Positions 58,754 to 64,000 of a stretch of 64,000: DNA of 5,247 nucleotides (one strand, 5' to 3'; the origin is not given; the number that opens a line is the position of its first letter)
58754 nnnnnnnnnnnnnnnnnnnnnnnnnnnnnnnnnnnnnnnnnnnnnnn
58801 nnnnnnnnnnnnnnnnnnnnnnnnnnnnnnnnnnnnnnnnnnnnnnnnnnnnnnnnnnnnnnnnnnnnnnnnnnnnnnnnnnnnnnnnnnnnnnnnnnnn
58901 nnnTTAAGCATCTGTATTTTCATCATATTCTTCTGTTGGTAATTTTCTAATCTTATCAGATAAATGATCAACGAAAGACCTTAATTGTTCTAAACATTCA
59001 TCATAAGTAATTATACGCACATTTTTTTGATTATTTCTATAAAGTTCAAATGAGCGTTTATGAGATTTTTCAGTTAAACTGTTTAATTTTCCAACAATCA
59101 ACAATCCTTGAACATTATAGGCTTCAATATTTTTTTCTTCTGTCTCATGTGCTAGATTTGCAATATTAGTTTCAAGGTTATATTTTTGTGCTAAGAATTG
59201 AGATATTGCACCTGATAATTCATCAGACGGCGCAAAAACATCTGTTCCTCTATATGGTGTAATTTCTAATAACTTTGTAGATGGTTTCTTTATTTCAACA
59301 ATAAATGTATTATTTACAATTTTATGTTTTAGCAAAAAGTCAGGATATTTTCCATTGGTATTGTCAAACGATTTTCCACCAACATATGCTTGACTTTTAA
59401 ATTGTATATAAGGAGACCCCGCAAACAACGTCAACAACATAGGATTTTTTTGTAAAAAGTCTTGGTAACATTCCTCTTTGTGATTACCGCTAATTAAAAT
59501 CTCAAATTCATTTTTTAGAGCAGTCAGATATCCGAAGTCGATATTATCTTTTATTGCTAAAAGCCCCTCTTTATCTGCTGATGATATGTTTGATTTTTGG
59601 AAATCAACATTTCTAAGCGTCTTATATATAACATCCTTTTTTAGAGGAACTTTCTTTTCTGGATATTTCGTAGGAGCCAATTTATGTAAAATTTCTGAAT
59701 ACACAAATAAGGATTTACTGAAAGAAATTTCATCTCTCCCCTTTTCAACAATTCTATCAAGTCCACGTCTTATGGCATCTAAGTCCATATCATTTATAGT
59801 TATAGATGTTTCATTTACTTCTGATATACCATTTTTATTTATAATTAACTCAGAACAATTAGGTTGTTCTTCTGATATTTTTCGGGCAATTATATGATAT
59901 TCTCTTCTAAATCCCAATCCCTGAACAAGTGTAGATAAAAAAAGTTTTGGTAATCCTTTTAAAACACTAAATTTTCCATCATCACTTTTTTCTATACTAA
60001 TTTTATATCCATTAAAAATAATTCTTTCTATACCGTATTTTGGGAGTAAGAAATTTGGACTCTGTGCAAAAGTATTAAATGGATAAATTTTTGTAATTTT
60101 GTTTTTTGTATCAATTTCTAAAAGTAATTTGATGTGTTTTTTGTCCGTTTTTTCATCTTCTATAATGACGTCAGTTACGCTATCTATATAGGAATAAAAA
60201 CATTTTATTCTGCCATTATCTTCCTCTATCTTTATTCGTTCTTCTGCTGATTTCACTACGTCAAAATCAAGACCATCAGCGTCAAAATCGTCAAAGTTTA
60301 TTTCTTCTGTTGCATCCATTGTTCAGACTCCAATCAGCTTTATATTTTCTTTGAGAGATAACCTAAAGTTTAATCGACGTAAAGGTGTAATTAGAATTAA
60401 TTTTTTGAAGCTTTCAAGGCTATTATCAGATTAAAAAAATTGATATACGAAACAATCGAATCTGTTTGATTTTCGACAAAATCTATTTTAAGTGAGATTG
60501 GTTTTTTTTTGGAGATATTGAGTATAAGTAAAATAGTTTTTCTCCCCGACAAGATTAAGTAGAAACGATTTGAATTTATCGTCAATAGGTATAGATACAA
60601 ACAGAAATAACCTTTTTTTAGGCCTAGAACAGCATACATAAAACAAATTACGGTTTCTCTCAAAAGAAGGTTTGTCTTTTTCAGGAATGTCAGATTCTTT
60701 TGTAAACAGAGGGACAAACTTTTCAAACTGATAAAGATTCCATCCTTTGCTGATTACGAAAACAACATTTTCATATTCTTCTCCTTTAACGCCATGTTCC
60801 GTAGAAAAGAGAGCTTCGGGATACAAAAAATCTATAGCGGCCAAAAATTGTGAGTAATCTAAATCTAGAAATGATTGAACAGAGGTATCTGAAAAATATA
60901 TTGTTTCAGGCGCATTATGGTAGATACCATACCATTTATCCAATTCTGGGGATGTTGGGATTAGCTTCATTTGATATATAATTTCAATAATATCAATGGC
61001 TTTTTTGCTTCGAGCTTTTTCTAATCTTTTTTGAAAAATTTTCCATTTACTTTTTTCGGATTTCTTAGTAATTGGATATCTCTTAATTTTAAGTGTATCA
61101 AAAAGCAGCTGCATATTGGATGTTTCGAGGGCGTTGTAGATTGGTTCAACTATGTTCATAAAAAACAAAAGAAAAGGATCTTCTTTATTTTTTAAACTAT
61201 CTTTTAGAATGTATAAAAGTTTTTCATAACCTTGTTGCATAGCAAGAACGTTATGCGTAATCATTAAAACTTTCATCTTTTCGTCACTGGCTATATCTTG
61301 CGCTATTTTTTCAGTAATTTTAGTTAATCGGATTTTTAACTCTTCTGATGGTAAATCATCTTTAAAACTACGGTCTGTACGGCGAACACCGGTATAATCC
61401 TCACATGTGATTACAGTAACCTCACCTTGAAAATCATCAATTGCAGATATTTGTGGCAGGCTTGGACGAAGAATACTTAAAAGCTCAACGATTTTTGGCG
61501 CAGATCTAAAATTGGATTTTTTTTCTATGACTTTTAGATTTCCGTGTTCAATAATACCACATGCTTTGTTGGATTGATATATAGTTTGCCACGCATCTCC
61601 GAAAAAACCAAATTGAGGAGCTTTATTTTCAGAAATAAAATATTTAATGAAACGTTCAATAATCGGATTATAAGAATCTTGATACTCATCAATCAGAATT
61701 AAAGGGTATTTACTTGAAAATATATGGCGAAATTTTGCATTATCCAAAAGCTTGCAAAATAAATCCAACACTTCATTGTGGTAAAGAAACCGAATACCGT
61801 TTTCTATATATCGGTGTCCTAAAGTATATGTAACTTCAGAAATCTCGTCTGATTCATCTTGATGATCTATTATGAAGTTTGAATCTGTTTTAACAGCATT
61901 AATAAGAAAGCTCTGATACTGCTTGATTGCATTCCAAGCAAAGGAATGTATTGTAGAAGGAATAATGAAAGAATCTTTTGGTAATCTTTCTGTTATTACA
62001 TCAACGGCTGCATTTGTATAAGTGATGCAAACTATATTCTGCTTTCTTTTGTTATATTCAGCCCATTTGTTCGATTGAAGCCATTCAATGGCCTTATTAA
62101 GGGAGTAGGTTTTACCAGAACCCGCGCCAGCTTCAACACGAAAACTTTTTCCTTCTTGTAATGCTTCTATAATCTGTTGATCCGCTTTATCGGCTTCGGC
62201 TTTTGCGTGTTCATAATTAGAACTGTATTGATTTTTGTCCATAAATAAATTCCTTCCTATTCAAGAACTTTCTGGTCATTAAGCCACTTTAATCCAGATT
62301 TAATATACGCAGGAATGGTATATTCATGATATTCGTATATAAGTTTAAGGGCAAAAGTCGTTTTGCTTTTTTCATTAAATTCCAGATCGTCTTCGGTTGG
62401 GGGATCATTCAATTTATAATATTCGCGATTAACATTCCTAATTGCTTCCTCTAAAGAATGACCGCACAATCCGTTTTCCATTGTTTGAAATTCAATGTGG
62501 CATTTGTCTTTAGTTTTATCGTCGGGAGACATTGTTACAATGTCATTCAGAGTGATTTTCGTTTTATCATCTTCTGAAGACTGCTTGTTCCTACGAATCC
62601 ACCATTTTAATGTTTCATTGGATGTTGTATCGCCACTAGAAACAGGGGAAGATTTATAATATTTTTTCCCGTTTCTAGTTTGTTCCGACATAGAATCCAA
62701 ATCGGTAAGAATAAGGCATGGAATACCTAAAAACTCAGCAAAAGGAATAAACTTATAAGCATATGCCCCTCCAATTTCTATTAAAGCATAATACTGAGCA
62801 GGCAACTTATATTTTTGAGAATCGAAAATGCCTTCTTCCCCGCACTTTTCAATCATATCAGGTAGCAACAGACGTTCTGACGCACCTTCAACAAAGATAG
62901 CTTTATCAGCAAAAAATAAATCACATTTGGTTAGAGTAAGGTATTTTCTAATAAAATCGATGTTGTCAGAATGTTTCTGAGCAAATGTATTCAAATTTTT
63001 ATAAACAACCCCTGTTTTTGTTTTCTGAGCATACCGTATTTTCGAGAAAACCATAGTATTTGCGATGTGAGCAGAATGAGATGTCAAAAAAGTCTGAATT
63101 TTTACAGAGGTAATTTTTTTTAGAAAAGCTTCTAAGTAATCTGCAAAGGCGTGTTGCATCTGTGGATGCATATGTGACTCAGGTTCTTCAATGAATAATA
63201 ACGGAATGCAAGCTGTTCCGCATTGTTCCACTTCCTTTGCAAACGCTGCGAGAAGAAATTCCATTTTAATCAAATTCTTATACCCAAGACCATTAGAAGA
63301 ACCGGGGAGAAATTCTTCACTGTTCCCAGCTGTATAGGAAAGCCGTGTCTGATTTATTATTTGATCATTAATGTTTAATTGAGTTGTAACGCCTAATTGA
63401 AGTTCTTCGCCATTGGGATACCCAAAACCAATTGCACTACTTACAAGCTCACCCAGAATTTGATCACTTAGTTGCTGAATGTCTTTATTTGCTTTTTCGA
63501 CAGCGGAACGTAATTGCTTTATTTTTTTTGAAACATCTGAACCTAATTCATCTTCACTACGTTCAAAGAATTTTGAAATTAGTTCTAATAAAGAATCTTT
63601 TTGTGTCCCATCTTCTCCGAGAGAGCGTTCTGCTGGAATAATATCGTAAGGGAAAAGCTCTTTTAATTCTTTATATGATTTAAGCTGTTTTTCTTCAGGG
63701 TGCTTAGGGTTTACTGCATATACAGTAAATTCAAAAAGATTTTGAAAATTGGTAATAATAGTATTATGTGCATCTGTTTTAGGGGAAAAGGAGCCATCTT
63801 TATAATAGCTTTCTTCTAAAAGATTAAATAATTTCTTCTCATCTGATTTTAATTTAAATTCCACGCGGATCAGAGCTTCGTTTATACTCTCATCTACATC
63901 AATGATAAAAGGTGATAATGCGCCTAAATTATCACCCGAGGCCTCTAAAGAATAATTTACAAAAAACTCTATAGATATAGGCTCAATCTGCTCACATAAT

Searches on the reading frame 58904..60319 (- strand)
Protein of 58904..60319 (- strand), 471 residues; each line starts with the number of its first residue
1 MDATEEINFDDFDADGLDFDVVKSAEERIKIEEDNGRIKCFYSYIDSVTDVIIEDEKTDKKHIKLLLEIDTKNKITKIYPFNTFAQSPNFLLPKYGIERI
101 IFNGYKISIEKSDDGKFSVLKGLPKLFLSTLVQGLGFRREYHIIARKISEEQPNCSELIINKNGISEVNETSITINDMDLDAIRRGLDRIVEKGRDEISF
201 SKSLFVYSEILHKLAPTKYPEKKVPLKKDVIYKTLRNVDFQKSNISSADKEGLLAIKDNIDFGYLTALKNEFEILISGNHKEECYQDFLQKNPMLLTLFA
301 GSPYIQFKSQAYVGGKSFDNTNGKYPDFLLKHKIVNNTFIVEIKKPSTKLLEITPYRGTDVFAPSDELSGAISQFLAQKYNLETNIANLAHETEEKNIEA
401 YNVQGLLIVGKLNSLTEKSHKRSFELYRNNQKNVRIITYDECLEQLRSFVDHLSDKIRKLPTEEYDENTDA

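Call 92: search_protein_families(library=pfam, proteins=[window:58904-60319:-], max_evalue=0.001)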
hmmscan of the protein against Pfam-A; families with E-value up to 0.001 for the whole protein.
window:58904-60319:- (471 aa): 1 family
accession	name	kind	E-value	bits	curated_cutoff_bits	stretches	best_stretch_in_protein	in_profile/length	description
PF14082.12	SduA_C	-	3e-27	96.2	27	1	280-441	2-157/159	Shedu protein SduA, C-terminal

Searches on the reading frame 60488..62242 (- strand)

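Call 92: search_protein_families(library=pfam, proteins=[window:60488-62242:-], max_evalue=0.001)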
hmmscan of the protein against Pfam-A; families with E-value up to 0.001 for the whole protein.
window:60488-62242:- (584 aa): 5 families
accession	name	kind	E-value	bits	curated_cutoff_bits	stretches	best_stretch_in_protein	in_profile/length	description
PF00580.27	UvrD-helicase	-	6.8e-21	75.6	23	2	24-132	8-113/271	UvrD/REP helicase N-terminal domain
PF13245.12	AAA_19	-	3.7e-14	53.5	25.1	1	23-223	3-132/134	AAA domain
PF01443.25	Viral_helicase1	-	1.8e-05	25.1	21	0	477-547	178-226/228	Viral superfamily 1 RNA helicase core domain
PF13086.12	AAA_11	-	5.4e-05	23.5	27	1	21-89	7-74/257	AAA domain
PF13538.12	UvrD_C_2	-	0.00026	21.2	27.4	0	479-507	4-32/52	UvrD-like helicase C-terminal domain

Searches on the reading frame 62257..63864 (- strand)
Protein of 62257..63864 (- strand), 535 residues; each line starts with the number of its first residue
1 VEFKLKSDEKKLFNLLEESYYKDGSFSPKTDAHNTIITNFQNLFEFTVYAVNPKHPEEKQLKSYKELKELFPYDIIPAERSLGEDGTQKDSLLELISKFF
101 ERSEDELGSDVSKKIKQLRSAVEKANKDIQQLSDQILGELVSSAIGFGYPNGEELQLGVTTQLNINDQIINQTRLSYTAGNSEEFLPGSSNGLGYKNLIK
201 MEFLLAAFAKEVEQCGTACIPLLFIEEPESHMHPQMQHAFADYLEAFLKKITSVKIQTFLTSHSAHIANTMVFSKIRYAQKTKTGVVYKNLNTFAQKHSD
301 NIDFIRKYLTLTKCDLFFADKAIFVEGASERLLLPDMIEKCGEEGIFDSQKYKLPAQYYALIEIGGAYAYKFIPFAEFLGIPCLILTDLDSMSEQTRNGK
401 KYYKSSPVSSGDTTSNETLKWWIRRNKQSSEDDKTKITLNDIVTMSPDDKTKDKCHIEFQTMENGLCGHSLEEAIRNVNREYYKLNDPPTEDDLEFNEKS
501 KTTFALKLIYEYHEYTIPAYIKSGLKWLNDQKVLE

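Call 92: search_protein_families(library=pfam, proteins=[window:62257-63864:-], max_evalue=0.001)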
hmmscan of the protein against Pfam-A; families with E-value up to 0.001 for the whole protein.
window:62257-63864:- (535 aa): 3 families
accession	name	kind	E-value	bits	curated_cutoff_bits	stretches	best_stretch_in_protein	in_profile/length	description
PF13175.12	AAA_15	-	2.5e-22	80.5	32.1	1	27-268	160-374/374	AAA ATPase domain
PF20469.4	OLD-like_TOPRIM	-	1.3e-16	61.3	23.2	1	317-390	1-67/67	Overcoming lysogenization defect protein-like, TOPRIM domain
PF13304.12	AAA_21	-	3.9e-09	37.4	27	1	215-267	259-302/304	AAA domain, putative AbiEii toxin, Type IV TA system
